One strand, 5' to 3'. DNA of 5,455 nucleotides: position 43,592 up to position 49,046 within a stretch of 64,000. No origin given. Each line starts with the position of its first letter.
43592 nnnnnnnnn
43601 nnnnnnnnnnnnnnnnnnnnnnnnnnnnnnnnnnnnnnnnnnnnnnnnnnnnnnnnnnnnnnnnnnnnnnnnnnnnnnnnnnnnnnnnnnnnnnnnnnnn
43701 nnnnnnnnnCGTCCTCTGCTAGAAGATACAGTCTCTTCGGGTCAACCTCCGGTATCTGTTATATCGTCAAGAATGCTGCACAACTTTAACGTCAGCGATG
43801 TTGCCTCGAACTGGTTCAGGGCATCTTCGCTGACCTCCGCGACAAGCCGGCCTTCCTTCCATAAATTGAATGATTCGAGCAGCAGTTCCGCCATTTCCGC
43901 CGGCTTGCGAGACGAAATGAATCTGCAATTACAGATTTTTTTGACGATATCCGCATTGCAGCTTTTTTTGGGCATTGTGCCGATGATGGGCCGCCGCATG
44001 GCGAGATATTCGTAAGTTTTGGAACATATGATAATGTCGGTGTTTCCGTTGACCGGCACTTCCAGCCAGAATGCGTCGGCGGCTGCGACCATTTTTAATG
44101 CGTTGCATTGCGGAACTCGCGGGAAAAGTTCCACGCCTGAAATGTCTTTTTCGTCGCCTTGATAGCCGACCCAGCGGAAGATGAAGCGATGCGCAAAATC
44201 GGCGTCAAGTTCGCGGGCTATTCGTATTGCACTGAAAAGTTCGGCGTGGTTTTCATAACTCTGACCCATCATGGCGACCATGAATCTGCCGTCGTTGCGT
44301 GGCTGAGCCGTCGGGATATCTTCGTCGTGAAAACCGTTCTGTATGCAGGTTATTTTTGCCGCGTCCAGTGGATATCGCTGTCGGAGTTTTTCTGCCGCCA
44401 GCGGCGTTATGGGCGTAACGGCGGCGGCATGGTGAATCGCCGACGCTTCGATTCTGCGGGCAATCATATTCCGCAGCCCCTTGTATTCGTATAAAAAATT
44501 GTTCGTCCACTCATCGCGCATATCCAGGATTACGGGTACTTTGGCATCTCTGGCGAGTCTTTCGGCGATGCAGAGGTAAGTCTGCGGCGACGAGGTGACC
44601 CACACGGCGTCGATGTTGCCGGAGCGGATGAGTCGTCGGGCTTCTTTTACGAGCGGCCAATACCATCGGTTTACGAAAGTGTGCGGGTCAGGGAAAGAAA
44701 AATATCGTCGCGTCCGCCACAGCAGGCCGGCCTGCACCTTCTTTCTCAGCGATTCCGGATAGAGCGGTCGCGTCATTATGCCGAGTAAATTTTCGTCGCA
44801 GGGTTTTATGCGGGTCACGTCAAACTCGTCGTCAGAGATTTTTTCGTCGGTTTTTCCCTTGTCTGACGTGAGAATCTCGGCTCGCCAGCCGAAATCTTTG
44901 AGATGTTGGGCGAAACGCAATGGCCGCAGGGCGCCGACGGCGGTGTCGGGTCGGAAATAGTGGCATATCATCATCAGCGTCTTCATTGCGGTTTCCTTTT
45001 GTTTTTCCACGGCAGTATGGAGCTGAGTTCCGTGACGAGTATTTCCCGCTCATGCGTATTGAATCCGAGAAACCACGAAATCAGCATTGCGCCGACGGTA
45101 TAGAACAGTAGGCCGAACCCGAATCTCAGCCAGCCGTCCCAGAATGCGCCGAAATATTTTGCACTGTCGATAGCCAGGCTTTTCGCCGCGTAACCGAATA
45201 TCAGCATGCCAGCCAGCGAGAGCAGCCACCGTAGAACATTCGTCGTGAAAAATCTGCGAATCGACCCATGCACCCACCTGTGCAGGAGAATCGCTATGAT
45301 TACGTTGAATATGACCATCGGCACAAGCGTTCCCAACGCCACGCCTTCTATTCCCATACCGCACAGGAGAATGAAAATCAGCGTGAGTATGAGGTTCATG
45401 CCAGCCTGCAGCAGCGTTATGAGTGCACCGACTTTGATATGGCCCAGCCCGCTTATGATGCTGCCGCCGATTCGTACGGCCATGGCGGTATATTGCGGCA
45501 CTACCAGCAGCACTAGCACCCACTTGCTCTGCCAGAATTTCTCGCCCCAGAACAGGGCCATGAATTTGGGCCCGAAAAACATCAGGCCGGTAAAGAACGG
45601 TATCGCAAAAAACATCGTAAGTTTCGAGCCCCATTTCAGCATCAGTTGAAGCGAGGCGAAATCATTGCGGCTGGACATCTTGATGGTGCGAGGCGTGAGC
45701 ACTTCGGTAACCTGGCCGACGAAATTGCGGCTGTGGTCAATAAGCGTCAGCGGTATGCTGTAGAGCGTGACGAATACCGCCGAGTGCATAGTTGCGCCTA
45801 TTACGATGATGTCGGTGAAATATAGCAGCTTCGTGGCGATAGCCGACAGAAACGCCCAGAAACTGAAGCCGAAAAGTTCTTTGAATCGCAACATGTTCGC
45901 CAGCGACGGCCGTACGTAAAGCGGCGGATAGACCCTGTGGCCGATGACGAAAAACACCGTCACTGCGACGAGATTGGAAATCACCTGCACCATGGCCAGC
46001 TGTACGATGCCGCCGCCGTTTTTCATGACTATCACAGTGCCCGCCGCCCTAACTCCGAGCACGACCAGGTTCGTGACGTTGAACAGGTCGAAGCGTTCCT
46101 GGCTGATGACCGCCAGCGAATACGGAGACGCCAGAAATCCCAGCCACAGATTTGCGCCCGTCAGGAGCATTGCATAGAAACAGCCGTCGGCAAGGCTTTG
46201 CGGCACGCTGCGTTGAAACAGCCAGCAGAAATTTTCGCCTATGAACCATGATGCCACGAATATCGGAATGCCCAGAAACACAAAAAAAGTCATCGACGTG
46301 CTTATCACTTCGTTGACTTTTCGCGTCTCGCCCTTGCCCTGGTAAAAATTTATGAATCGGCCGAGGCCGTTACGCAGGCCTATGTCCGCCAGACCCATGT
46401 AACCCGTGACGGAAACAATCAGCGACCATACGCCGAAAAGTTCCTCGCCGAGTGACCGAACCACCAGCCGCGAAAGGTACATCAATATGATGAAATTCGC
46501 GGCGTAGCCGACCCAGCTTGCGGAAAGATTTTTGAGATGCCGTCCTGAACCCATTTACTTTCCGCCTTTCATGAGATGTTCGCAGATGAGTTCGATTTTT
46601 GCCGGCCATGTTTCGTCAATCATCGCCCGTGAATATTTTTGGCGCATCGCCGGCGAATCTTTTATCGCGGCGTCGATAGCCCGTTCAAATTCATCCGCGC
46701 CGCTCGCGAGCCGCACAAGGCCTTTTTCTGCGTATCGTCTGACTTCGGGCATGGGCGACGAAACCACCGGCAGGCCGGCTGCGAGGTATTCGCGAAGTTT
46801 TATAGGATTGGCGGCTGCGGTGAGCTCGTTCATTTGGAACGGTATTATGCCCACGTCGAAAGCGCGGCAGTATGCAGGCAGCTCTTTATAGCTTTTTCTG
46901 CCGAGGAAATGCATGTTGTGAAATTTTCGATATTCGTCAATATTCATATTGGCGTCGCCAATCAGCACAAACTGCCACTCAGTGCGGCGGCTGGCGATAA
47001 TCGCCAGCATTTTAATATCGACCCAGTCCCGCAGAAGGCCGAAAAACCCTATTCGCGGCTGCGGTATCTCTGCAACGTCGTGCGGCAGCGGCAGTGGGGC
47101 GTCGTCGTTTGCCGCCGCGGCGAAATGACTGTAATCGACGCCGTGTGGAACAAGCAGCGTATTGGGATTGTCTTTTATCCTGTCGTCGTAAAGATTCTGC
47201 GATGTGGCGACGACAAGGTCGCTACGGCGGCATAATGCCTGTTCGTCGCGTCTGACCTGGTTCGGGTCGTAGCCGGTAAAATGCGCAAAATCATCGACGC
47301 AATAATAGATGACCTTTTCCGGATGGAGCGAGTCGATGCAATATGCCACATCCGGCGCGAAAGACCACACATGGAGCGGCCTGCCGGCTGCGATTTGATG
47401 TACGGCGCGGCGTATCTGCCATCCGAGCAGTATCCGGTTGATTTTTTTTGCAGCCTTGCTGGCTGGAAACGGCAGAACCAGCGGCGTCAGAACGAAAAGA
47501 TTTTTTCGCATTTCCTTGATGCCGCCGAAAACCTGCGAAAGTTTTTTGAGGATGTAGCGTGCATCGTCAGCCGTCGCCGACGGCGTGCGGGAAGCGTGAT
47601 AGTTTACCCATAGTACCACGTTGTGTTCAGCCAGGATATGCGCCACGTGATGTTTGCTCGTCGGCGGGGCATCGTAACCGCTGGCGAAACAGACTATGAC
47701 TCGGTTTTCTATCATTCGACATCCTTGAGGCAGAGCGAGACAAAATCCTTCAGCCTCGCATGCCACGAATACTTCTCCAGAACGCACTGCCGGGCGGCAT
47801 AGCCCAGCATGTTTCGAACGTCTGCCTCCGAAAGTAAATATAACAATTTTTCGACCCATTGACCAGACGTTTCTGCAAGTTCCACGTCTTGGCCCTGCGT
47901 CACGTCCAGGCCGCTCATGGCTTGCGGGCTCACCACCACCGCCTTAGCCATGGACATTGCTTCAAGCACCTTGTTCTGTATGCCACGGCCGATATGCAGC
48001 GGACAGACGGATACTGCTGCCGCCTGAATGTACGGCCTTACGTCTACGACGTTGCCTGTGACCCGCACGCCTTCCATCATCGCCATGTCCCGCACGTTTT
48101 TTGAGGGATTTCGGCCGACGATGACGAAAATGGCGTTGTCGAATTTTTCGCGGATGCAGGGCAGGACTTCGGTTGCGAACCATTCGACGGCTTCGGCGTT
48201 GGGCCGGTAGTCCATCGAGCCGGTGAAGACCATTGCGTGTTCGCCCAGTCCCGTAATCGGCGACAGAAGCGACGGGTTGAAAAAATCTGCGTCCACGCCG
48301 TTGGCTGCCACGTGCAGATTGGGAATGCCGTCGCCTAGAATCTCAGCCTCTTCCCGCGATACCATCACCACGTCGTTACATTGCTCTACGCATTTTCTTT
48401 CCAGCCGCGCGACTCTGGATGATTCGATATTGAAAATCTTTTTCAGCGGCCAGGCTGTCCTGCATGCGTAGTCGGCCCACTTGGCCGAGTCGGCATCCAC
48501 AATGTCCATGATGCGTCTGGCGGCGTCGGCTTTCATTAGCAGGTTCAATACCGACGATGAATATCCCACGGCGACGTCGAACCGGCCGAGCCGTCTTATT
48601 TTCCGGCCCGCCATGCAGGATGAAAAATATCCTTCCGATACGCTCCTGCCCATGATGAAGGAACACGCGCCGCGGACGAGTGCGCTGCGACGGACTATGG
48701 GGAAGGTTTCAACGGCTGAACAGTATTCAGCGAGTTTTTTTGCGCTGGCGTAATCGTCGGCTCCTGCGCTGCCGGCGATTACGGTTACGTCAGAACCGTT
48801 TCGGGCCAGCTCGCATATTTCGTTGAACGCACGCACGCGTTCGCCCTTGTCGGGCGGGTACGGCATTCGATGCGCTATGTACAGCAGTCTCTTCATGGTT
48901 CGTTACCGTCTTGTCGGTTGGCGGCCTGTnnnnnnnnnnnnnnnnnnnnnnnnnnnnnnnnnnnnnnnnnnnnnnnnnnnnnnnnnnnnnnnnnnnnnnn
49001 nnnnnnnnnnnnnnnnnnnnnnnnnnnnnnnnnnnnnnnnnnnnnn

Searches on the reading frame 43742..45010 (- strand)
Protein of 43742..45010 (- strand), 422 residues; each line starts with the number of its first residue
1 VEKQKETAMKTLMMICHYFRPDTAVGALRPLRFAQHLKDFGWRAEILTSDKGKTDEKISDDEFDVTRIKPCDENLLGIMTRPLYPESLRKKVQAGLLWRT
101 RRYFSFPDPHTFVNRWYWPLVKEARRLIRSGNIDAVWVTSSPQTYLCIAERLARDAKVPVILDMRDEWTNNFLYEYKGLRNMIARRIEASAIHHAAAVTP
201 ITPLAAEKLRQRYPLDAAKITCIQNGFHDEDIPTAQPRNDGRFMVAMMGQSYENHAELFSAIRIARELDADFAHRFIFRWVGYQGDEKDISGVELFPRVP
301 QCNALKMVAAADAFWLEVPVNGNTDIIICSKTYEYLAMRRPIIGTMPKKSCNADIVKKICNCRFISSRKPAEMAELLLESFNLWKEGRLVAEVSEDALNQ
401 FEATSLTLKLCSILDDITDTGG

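Call 5: search_protein_families(library=pfam, proteins=[window:43742-45010:-], max_evalue=0.01)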
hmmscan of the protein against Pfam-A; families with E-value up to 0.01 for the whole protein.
window:43742-45010:- (422 aa): 2 families
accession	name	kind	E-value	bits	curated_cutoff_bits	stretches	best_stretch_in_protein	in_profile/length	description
PF13579.12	Glyco_trans_4_4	-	9.4e-15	55.7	29.7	1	31-226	8-158/158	Glycosyl transferase 4-like domain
PF13439.12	Glyco_transf_4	-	6.9e-12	46.2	28.5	1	98-228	38-167/170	Glycosyltransferase Family 4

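Call 6: search_protein_families(library=ncbifam, proteins=[window:43742-45010:-], max_evalue=0.01)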
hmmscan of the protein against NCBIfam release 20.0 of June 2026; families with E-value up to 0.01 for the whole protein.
window:43742-45010:- (422 aa): 1 family
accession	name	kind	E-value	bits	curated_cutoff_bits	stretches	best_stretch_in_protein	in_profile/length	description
TIGR04063.1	stp3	hypoth_equivalog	7e-05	21.9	442.05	1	139-239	98-201/397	TIGR04063 family PEP-CTERM/XrtA system glycosyltransferase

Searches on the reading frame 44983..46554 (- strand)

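Call 5: search_protein_families(library=pfam, proteins=[window:44983-46554:-], max_evalue=0.01)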
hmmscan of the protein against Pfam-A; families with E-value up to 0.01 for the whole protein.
window:44983-46554:- (523 aa): 2 families
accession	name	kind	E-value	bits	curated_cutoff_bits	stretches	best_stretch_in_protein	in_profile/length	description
PF13440.11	Polysacc_synt_3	-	3.8e-09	36.6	23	1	32-341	3-289/293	Polysaccharide biosynthesis protein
PF01554.23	MatE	-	0.00017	21.8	24.9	1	24-115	12-103/161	MatE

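Call 6: search_protein_families(library=ncbifam, proteins=[window:44983-46554:-], max_evalue=0.01)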
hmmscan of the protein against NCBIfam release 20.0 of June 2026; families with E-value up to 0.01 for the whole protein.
window:44983-46554:- (523 aa): 0 families

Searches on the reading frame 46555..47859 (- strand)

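Call 5: search_protein_families(library=pfam, proteins=[window:46555-47859:-], max_evalue=0.01)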
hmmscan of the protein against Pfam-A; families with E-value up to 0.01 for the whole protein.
window:46555-47859:- (434 aa): 3 families
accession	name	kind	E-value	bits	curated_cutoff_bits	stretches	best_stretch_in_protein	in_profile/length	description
PF13692.12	Glyco_trans_1_4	-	5.4e-13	49.9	27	1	268-401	2-142/142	Glycosyl transferases group 1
PF00534.26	Glycos_transf_1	-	5.3e-11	42.8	26.4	1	282-411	34-167/172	Glycosyl transferases group 1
PF13524.12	Glyco_trans_1_2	-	5.4e-07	30.1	25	1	290-415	10-127/144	Glycosyl transferase-like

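Call 6: search_protein_families(library=ncbifam, proteins=[window:46555-47859:-], max_evalue=0.01)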
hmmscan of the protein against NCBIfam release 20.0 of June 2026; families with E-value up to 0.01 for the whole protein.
window:46555-47859:- (434 aa): 4 families
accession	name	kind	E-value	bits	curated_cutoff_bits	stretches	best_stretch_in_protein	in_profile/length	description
NF047676.1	TeichurnBiosyTuaH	equivalog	1.8e-25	89.6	550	1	152-390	90-341/384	teichuronic acid biosynthesis protein TuaH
TIGR04047.1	MSMEG_0565_glyc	hypoth_equivalog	0.00011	21.5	259.85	0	357-410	295-351/373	MSMEG_0565 family glycosyltransferase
TIGR04063.1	stp3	hypoth_equivalog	0.00011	21.3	442.05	1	205-381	150-337/397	TIGR04063 family PEP-CTERM/XrtA system glycosyltransferase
NF007640.0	PRK10307.1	subfamily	0.00016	20.8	276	1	288-401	253-372/411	WcaI family glycosyltransferase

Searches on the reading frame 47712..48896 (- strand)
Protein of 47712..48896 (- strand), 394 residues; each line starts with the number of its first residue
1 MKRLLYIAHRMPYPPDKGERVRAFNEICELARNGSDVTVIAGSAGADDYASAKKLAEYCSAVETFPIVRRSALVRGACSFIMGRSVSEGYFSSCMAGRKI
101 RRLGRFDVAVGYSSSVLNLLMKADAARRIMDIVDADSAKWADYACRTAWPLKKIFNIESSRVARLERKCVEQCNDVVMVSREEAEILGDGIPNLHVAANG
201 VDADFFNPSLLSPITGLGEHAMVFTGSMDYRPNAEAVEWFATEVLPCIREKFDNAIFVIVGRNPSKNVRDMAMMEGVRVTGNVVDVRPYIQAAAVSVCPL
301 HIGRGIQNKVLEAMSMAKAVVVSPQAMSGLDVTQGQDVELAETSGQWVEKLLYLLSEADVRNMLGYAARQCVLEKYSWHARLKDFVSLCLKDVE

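Call 5: search_protein_families(library=pfam, proteins=[window:47712-48896:-], max_evalue=0.01)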
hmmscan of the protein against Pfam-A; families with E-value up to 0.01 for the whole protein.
window:47712-48896:- (394 aa): 5 families
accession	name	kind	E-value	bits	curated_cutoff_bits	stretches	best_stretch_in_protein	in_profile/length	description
PF13692.12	Glyco_trans_1_4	-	2.3e-23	83.4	27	1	221-356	3-141/142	Glycosyl transferases group 1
PF13524.12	Glyco_trans_1_2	-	4.4e-07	30.4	25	1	281-386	33-143/144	Glycosyl transferase-like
PF00534.26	Glycos_transf_1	-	1.9e-06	28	26.4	1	243-370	35-171/172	Glycosyl transferases group 1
PF13439.12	Glyco_transf_4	-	3.7e-06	27.5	28.5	1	27-204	12-169/170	Glycosyltransferase Family 4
PF22739.2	NA-iREase3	-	0.0046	18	27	0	226-280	51-107/118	NACHT-associated inactive Restriction Endonuclease 2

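Call 6: search_protein_families(library=ncbifam, proteins=[window:47712-48896:-], max_evalue=0.01)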
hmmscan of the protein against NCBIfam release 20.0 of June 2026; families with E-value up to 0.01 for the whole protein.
window:47712-48896:- (394 aa): 7 families
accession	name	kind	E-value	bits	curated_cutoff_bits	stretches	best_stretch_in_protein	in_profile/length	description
TIGR03087.1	stp1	hypoth_equivalog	1.2e-110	370.4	316.65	1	4-385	1-390/397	TIGR03087 family PEP-CTERM/XrtA system glycosyltransferase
TIGR03088.1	stp2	hypoth_equivalog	9.3e-07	28.2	409.05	1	195-387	163-368/374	TIGR03088 family PEP-CTERM/XrtA system glycosyltransferase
NF041139.1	TreT_Thcocales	equivalog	4.2e-05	22.5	775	1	289-387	309-407/412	trehalose synthase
NF038229.1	Glyco4_Geo_Pelo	equivalog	4.9e-05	22.5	400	1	305-389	249-333/338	GPMC system family 4 glycosyltransferase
NF038295.1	EPS_HpsP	equivalog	0.00042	19.4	550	1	289-385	284-380/388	hormogonium polysaccharide biosynthesis glycosyltransferase HpsP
NF053787.1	GlcN_PG_synth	equivalog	0.001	18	480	1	162-386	133-353/361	N-acetylglucosaminyl phosphatidylglycerol synthase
NF012028.0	PRK15484.1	subfamily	0.0075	15.4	618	0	262-385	249-371/380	lipopolysaccharide N-acetylglucosaminyltransferase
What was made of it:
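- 47712..48896 (-): TIGR03087 (stp1) PEP-CTERM/XrtA-system glycosyltransferase. 370 bits, above the 317 cut-off (call 6).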
